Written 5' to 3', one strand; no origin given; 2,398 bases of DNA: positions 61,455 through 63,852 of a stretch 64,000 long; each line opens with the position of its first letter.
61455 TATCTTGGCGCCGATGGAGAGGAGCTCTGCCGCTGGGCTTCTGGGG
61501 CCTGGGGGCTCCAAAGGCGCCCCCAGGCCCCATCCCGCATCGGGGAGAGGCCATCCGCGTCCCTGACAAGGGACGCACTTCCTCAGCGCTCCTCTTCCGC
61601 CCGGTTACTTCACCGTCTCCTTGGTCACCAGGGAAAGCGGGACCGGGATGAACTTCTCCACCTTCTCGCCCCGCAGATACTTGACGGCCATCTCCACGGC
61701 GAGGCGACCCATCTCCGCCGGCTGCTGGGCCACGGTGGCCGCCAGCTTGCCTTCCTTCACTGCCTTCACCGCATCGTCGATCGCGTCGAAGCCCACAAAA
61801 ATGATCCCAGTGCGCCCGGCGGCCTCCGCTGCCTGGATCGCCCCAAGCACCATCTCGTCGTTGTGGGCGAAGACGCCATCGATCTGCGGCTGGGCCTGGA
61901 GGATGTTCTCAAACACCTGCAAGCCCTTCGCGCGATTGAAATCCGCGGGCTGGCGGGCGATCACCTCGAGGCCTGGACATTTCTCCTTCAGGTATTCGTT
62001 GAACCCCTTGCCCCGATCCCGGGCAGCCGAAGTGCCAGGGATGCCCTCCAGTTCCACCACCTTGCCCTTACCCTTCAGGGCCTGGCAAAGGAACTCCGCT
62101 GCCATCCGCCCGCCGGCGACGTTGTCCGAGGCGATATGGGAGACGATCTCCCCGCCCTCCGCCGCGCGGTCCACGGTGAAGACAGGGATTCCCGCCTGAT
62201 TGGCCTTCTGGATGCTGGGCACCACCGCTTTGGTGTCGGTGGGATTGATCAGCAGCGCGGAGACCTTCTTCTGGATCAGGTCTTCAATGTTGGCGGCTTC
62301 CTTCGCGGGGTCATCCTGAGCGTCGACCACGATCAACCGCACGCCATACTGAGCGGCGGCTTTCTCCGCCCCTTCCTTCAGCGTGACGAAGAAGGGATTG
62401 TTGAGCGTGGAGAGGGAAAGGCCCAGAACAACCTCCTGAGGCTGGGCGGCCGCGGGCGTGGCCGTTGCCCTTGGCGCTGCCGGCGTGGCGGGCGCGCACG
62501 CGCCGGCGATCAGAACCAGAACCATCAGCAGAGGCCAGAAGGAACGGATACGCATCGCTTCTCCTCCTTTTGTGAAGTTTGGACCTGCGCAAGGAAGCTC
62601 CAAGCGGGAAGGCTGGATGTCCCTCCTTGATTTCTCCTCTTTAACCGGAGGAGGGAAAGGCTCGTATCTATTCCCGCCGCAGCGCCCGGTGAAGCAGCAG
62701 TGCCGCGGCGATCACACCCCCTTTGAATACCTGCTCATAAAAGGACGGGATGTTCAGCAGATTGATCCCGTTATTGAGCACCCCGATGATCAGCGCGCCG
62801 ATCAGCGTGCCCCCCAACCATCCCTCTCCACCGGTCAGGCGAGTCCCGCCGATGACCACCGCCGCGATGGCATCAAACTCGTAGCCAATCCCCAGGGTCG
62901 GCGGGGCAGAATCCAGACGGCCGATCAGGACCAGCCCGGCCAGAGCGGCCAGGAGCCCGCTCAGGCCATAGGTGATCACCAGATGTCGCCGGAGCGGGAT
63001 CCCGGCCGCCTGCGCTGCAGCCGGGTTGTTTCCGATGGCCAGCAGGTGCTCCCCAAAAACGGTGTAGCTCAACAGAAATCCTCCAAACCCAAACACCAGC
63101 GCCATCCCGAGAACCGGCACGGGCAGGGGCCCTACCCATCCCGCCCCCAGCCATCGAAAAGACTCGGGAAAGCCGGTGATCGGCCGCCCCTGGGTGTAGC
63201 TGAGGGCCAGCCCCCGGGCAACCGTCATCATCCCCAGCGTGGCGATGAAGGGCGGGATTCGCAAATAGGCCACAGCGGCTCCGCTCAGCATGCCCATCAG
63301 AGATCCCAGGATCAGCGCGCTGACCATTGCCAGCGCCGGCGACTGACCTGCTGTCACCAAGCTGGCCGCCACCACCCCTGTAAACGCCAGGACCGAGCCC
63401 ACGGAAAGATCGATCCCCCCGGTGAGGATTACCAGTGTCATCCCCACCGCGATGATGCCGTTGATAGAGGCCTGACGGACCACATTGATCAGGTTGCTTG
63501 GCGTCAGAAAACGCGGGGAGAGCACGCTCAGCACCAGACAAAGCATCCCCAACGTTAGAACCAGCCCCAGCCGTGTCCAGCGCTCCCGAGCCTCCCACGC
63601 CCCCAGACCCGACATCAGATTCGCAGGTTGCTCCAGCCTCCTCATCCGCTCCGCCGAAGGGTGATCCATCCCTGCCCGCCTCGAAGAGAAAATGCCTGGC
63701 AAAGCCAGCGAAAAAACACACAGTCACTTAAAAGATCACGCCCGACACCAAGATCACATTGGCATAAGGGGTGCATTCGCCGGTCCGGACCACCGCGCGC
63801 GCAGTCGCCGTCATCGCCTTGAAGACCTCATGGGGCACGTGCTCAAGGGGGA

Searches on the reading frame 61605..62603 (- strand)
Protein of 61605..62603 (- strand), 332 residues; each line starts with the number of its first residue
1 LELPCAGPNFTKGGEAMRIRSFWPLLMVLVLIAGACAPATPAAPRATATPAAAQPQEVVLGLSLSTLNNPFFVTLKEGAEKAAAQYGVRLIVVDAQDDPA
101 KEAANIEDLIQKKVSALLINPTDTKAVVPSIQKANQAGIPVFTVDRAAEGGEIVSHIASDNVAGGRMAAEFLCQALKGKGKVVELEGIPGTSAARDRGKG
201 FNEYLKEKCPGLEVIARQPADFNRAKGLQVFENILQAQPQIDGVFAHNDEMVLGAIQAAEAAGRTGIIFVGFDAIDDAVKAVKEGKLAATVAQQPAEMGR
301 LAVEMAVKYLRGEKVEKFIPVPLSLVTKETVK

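Call 73: search_protein_families(library=pfam, proteins=[window:61605-62603:-], max_evalue=0.001)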
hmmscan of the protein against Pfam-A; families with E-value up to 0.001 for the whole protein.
window:61605-62603:- (332 aa): 6 families
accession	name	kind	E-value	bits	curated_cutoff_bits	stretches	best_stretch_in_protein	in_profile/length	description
PF13407.12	Peripla_BP_4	-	5.2e-75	252.8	35.1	1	61-314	2-258/258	Periplasmic binding protein domain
PF00532.27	Peripla_BP_1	-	7.3e-25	88.4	22.2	1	59-308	3-259/281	Periplasmic binding proteins and sugar binding domain of LacI family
PF13377.12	Peripla_BP_3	-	2.4e-13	51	26.5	1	190-330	22-166/167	Periplasmic binding protein-like domain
PF13458.12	Peripla_BP_6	-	2.5e-08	34.4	31.7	1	88-292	43-245/343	Periplasmic binding protein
PF07905.16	PucR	-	0.00014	22.6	33.5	1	94-158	51-115/118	Purine catabolism regulatory protein-like family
PF04392.18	ABC_sub_bind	-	0.00041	20.1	25.9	0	278-317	218-256/293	ABC transporter substrate binding protein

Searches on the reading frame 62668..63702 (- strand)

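Call 73: search_protein_families(library=pfam, proteins=[window:62668-63702:-], max_evalue=0.001)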
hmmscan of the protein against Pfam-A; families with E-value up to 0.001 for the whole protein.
window:62668-63702:- (344 aa): 1 family
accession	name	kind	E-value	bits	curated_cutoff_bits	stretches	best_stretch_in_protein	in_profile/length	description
PF02653.21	BPD_transp_2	-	9e-43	146.8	26.8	1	71-335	2-269/269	Branched-chain amino acid transport system / permease component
